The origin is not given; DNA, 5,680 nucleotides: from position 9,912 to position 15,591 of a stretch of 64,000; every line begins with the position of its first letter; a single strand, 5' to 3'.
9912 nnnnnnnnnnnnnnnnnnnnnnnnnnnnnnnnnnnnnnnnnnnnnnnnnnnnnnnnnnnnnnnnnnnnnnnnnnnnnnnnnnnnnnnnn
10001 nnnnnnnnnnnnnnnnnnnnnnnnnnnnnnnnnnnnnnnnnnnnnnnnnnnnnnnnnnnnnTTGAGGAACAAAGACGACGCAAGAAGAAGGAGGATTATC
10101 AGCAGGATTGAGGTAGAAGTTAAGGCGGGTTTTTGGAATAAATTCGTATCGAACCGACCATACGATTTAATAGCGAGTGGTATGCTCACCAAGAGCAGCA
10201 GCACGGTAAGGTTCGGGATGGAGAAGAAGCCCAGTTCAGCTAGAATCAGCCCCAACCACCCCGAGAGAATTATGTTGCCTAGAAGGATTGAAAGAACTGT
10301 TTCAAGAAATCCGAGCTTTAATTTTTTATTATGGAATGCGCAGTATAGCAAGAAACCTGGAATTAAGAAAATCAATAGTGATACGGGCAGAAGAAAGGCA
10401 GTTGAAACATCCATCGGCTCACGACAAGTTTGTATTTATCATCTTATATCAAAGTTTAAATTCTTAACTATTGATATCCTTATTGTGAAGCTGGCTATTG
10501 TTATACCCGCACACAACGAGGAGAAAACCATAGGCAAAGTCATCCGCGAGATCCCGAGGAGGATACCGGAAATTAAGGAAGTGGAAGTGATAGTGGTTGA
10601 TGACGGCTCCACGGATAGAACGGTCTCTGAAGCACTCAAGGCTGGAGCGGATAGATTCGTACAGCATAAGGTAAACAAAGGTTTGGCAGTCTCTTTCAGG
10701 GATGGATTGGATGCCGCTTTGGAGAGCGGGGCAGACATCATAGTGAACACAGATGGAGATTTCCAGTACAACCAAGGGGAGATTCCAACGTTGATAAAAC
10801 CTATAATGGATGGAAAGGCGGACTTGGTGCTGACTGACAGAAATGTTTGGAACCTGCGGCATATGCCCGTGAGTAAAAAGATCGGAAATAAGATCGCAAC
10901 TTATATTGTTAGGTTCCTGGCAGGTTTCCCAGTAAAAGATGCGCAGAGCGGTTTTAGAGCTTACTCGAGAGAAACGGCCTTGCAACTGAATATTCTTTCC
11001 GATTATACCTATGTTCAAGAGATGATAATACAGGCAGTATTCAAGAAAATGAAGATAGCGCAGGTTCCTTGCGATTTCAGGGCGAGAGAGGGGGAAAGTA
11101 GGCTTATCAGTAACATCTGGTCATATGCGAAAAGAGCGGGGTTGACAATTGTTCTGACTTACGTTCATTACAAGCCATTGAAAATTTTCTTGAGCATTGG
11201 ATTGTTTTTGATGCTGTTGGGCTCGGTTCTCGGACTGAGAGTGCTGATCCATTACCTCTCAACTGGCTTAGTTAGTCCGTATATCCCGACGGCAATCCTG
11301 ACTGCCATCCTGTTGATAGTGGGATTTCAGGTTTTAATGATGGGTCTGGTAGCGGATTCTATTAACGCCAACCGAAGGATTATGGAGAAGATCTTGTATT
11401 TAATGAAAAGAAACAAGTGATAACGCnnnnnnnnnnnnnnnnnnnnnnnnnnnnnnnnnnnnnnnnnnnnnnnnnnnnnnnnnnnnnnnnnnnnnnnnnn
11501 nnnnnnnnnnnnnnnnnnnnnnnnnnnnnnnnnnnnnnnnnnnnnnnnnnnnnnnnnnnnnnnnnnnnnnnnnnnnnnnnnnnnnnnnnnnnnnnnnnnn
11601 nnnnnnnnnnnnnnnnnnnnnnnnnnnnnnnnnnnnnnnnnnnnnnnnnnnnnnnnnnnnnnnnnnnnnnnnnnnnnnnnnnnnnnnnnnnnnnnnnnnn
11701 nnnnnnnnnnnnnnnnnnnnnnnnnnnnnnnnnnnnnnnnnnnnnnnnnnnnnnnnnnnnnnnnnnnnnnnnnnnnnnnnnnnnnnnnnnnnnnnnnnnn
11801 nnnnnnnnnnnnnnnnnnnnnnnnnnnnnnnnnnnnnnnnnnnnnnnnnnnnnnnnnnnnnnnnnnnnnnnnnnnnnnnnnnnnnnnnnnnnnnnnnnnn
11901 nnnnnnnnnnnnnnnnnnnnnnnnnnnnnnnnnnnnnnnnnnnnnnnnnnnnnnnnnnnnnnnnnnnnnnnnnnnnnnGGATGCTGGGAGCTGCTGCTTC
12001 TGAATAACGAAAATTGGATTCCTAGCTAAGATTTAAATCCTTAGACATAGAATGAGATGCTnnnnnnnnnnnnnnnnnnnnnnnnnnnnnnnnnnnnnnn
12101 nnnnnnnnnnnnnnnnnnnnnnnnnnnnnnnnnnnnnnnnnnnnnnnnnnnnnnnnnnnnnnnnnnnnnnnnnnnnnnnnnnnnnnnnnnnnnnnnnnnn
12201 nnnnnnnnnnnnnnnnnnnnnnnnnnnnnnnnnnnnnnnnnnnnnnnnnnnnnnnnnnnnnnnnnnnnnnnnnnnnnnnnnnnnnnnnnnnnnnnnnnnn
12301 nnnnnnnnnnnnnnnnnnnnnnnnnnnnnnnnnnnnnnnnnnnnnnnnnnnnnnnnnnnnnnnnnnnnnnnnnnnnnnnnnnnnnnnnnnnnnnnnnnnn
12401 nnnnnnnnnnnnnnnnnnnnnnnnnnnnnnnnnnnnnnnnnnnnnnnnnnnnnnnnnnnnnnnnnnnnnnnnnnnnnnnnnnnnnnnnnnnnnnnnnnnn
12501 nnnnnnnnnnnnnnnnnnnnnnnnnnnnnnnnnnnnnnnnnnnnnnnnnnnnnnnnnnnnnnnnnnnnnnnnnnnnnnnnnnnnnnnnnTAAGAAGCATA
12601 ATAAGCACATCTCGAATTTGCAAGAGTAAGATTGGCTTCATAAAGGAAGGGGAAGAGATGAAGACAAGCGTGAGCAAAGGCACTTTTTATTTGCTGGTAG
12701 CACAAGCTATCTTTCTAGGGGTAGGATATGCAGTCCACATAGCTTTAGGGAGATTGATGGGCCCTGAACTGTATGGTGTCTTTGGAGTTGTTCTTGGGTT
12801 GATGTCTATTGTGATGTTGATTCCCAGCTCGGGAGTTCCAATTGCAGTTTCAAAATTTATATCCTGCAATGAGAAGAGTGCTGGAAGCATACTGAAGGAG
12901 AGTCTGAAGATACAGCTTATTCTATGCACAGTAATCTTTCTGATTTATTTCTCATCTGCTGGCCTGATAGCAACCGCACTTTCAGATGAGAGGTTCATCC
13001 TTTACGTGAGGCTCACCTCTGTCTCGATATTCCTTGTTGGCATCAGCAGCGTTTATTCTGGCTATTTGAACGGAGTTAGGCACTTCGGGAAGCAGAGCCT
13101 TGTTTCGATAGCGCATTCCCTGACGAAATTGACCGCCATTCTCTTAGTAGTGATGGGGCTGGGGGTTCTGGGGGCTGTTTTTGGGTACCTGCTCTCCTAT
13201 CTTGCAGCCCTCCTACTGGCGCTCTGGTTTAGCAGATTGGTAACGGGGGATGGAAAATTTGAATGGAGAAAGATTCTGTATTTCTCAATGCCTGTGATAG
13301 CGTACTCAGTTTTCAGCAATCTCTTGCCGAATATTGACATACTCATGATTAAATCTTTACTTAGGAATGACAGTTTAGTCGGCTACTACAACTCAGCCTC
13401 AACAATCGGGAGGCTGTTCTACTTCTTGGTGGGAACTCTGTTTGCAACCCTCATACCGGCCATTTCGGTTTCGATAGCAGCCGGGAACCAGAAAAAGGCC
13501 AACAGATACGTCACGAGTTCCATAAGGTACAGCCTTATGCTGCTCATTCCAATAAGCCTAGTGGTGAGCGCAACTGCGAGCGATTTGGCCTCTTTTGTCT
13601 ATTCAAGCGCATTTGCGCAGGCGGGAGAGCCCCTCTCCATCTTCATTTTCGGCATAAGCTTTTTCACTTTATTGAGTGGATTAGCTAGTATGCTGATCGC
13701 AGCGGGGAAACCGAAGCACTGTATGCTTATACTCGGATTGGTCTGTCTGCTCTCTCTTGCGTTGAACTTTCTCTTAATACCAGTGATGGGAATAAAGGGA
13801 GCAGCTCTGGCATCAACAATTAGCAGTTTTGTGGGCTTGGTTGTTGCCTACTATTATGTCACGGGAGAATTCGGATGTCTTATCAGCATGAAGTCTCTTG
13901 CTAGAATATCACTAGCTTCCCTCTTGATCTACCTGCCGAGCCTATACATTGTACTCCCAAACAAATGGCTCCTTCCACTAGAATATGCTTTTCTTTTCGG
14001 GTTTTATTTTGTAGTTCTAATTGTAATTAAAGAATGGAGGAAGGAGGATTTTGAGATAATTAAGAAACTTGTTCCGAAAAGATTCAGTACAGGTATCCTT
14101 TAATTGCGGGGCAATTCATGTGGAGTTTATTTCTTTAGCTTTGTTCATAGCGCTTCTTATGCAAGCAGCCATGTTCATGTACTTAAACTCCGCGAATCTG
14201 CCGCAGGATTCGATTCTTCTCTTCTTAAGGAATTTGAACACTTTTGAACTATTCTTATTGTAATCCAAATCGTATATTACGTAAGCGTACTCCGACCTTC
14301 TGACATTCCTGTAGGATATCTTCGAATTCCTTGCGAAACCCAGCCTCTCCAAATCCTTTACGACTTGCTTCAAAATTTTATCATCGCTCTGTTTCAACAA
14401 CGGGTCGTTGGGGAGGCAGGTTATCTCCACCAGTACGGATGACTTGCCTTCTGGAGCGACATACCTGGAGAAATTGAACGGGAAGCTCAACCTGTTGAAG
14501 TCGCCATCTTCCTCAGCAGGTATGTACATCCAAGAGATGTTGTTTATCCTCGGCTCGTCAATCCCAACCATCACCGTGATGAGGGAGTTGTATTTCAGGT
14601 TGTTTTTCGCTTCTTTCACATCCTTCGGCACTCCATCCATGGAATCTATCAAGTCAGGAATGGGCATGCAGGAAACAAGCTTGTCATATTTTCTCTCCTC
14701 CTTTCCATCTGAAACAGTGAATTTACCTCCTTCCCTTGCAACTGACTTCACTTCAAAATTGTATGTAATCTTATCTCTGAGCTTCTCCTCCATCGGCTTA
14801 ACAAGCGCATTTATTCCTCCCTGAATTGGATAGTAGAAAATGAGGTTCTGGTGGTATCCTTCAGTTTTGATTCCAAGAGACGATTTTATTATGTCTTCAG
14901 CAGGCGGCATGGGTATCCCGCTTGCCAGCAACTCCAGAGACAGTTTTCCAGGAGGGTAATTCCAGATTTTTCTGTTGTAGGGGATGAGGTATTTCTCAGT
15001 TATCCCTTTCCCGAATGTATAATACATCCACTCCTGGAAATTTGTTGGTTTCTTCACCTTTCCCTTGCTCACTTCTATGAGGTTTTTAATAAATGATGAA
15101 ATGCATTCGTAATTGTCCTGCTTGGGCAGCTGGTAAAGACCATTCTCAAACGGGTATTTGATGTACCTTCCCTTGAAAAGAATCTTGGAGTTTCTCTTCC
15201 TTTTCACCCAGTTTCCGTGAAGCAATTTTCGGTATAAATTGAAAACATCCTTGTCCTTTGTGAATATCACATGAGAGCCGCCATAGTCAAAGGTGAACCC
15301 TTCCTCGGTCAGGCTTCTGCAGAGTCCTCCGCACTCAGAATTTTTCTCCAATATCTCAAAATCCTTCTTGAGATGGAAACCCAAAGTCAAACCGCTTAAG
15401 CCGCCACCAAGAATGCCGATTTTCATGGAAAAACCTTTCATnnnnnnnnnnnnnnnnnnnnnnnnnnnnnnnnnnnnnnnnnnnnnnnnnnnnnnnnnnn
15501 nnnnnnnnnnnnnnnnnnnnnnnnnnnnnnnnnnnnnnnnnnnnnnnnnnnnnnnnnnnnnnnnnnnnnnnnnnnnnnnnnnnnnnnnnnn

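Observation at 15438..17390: Second, short AglB paralogue carrying WWDYS instead of the near-invariant WWDYG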

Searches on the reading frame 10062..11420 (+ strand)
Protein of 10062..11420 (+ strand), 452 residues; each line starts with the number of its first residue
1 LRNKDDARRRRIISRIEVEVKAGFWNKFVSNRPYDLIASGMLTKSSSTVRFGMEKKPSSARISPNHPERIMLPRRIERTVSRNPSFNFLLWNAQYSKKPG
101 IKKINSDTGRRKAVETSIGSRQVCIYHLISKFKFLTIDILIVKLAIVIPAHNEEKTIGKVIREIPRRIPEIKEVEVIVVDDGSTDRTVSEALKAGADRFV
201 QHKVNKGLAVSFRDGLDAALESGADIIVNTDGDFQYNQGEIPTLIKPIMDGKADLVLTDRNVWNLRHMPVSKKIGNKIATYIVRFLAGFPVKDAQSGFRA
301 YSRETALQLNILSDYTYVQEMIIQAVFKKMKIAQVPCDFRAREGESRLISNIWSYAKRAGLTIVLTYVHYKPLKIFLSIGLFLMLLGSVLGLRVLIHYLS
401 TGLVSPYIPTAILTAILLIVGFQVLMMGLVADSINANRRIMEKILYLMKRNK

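Call 4: search_protein_families(library=pfam, proteins=[window:10062-11420:+], max_evalue=0.01)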
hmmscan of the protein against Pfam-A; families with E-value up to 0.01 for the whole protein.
window:10062-11420:+ (452 aa): 2 families
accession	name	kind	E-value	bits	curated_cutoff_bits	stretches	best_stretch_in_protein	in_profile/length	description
PF00535.33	Glycos_transf_2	-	3.4e-21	76.4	23.3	1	146-304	2-162/168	Glycosyl transferase family 2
PF13641.12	Glyco_tranf_2_3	-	0.0082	16.6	27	0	144-199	3-55/230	Glycosyltransferase like family 2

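Call 36: search_protein_families(library=ncbifam, proteins=[window:10062-11420:+], max_evalue=0.001)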
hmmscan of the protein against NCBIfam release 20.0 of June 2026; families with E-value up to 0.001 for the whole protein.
window:10062-11420:+ (452 aa): 16 families
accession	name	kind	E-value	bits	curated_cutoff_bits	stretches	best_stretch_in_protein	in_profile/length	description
TIGR04182.1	glyco_TIGR04182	equivalog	3.3e-41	141.6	325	1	144-439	2-287/293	S-layer glycoprotein N-glycosyltransferase AglJ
NF041391.1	DPhHxTase_Halo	equivalog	1.5e-23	83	375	1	150-348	3-192/213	dolichyl-phosphate hexose transferase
NF058614.1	PPMAGASynPpgS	equivalog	1.4e-21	77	370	1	146-338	4-195/226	polyprenyl-phospho-N-acetylgalactosaminyl synthase PpgS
NF047588.1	GlcsyltransPgfSStrep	equivalog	1e-19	70.9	500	1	143-434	2-287/308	glycosyltransferase PgfS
NF007986.1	PRK10714.1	equivalog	7.8e-14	51.4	529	1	141-434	5-293/316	undecaprenyl-phosphate 4-deoxy-4-formamido-L-arabinose transferase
NF010496.0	PRK13915.1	equivalog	1.7e-13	50.3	262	1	143-249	32-143/307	glucosyl-3-phosphoglycerate synthase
TIGR03937.1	PgaC_IcaA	equivalog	2.3e-09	36.7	422.3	1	143-241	46-143/407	poly-beta-1,6-N-acetyl-D-glucosamine synthase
TIGR04283.1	glyco_like_mftF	equivalog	2.7e-08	33.7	182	1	144-203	1-57/221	TIGR04283 family arsenosugar biosynthesis glycosyltransferase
NF041875.1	EPS_EpsD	equivalog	5.4e-08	32.6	370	1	144-238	1-94/325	exopolysaccharide biosynthesis glycosyltransferase EpsD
NF041865.1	EpsU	equivalog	9.5e-07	28.1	700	1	143-235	40-134/394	exopolysaccharide biosynthesis GT2 family glycosyltransferase EpsU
TIGR03965.1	mycofact_glyco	equivalog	1.1e-06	27.8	280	1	143-253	75-184/467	mycofactocin biosynthesis glycosyltransferase MftF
NF007482.0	PRK10073.1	equivalog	2.8e-06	26.6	423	1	143-219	7-84/334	glycosyltransferase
TIGR03469.1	HpnB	hypoth_equivalog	4.6e-06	25.9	379.25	1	143-256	45-168/386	hopene-associated glycosyltransferase HpnB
NF047683.1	TeichurnBiosyTuaG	equivalog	0.00018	21.2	400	1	144-240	8-103/252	teichuronic acid biosynthesis protein TuaG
NF045692.1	OglycostaseCruG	equivalog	0.00043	19.3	600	1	141-194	40-91/386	2'-O-glycosyltransferase CruG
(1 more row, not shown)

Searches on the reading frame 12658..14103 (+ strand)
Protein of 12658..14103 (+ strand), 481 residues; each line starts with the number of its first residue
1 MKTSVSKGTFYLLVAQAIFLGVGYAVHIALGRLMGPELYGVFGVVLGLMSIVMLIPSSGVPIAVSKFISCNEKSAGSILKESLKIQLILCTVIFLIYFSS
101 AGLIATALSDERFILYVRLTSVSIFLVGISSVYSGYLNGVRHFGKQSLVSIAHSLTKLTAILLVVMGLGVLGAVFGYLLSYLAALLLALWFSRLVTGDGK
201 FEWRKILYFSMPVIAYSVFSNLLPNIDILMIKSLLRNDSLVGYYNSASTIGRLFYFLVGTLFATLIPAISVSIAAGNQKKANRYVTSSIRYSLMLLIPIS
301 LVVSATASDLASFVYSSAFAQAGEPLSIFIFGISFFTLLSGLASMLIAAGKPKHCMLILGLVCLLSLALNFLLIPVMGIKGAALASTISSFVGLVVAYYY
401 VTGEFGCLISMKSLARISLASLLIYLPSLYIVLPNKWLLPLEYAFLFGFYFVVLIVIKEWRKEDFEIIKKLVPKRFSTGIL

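Call 4: search_protein_families(library=pfam, proteins=[window:12658-14103:+], max_evalue=0.01)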
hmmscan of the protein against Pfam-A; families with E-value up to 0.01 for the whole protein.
window:12658-14103:+ (481 aa): 4 families
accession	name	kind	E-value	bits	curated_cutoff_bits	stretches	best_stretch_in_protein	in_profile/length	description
PF01943.22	Polysacc_synt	-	9.8e-28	97.8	28.2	1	6-270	2-271/274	Polysaccharide biosynthesis protein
PF13440.11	Polysacc_synt_3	-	3.4e-20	72.9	23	1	30-321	2-290/293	Polysaccharide biosynthesis protein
PF03023.19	MurJ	-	5.1e-14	52.2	27.4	1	98-432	79-430/451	Lipid II flippase MurJ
PF01554.23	MatE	-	2.4e-08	34.3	24.9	1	212-372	1-161/161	MatE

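Call 36: search_protein_families(library=ncbifam, proteins=[window:12658-14103:+], max_evalue=0.001)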
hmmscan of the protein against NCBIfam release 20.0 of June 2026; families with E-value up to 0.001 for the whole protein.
window:12658-14103:+ (481 aa): 4 families
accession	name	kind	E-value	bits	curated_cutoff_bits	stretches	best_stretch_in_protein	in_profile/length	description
TIGR02900.1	spore_V_B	equivalog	5.2e-21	75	372.3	1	7-429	3-459/488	stage V sporulation protein B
TIGR01695.1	murJ_mviN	equivalog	4.6e-14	52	235.55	1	88-454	93-483/506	murein biosynthesis integral membrane protein MurJ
TIGR00797.1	matE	subfamily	4e-13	49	147.4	1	212-403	1-194/396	MATE family efflux transporter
NF050818.1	PolSacchBiosHfsF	equivalog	4.3e-05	22.7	700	1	22-426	19-428/468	polysaccharide biosynthesis protein HfsF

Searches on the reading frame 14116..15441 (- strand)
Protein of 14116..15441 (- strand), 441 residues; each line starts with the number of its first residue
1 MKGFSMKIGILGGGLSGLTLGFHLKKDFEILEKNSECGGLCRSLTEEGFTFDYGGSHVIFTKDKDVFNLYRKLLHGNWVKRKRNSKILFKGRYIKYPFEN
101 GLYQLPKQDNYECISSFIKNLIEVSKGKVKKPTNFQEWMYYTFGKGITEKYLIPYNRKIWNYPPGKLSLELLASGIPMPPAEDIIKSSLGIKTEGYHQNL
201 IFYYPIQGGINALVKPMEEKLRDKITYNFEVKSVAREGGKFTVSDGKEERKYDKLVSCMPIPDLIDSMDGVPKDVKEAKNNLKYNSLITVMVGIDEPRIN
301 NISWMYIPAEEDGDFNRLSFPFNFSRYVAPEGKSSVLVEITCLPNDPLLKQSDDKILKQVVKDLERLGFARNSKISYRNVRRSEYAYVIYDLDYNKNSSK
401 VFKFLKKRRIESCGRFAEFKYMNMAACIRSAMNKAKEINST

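Call 4: search_protein_families(library=pfam, proteins=[window:14116-15441:-], max_evalue=0.01)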
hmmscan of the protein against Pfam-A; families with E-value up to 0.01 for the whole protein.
window:14116-15441:- (441 aa): 3 families
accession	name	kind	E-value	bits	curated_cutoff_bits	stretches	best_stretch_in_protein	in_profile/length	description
PF01593.30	Amino_oxidase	-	2.2e-19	70.5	19.8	1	15-372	1-372/443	Flavin containing amine oxidoreductase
PF13450.12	NAD_binding_8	-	3.2e-11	43.8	21.9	1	10-73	1-68/68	NAD(P)-binding Rossmann-like domain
PF07927.17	HicA_toxin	-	0.0035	17.8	27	0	40-64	4-30/58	HicA toxin of bacterial toxin-antitoxin,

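Call 35: search_solved_structures(query=window:14116-15441:-, max_evalue=0.001)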
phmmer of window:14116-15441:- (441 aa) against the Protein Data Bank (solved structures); distinct sequences matched with E-value up to 0.001: 16.
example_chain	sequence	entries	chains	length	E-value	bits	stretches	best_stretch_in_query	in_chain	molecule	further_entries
4dsg_A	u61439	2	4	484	7.7e-41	143.5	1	6-348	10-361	UDP-galactopyranose mutase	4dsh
3ute_A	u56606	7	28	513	1.5e-33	119.4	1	5-335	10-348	UDP-galactopyranose mutase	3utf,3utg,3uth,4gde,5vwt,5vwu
3uka_A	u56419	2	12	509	2.6e-33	118.6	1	5-334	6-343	UDP-galactopyranose mutase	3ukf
3ukl_A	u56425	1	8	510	2.6e-33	118.6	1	5-334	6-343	UDP-galactopyranose mutase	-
3ukk_A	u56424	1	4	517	2.8e-33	118.6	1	5-334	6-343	UDP-galactopyranose mutase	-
3ukh_A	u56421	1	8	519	2.8e-33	118.5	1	5-334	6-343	UDP-galactopyranose mutase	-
4u8k_A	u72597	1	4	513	4e-33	118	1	5-335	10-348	UDP-galactopyranose mutase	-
3ukq_A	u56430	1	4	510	6.4e-33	117.4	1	5-334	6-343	UDP-galactopyranose mutase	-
5hhf_A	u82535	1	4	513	1.2e-32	116.5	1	5-335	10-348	UDP-galactopyranose mutase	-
4u8l_A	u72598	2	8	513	1.5e-32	116.1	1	5-335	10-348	UDP-galactopyranose mutase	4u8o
3ukp_A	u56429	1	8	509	1.6e-32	116.1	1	5-334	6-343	UDP-galactopyranose mutase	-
4u8i_A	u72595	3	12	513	1.8e-32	115.9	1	5-335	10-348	UDP-galactopyranose mutase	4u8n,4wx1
4u8m_A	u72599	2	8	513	2.6e-32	115.4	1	5-335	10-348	UDP-galactopyranose mutase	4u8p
4u8j_A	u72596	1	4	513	2.7e-32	115.3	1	5-335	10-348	UDP-galactopyranose mutase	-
1i8t_A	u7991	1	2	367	8.8e-06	27.9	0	10-167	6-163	UDP-GALACTOPYRANOSE MUTASE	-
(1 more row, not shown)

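Call 36: search_protein_families(library=ncbifam, proteins=[window:14116-15441:-], max_evalue=0.001)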
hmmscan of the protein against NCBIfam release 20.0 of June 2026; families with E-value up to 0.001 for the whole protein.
window:14116-15441:- (441 aa): 16 families
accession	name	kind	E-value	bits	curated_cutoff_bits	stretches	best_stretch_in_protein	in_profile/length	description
NF005548.0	PRK07208.1-4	equivalog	1.1e-61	209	389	1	7-439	5-451/488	hypothetical protein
NF005547.0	PRK07208.1-3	equivalog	1.7e-57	195.2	380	1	7-436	6-439/465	hypothetical protein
NF005545.0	PRK07208.1-1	equivalog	5.4e-44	150.4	451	1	7-438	9-461/504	hypothetical protein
NF005546.0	PRK07208.1-2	equivalog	1.2e-31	109.9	418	2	79-439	112-503/527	hypothetical protein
NF005560.0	PRK07233.1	equivalog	2.5e-23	82.6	252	2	206-397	194-388/435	hypothetical protein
NF005549.0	PRK07208.1-5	equivalog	1.4e-14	53.5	587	2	79-439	113-512/534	hypothetical protein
NF008845.0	PRK11883.1-5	equivalog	3.8e-12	45.3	560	1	203-438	224-461/468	protoporphyrinogen oxidase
TIGR00031.1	UDP-GALP_mutase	equivalog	1.6e-11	43.8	303.75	1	7-170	3-170/378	UDP-galactopyranose mutase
NF008841.0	PRK11883.1-1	equivalog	6.3e-10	38.5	517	1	203-438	215-447/453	protoporphyrinogen oxidase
NF058655.1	CrtID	equivalog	1.3e-09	37.5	640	1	9-68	2-61/478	bifunctional phytoene desaturase/3,4-desaturase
TIGR03467.1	HpnE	equivalog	1.1e-07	31.5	283.05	1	10-73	3-70/430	hydroxysqualene dehydroxylase HpnE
TIGR00562.1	proto_IX_ox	equivalog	1.3e-07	30.6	97.85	0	7-70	4-71/470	protoporphyrinogen oxidase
TIGR02734.1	crtI_fam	subfamily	1.8e-07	30.3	238.1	1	10-59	3-55/504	phytoene desaturase family protein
NF008843.0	PRK11883.1-3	equivalog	1.5e-05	24.3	406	1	9-72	5-74/424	protoporphyrinogen oxidase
NF042421.1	hydcarot_desat_CrtD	equivalog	0.0002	20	500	1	9-71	5-68/487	1-hydroxycarotenoid 3,4-desaturase CrtD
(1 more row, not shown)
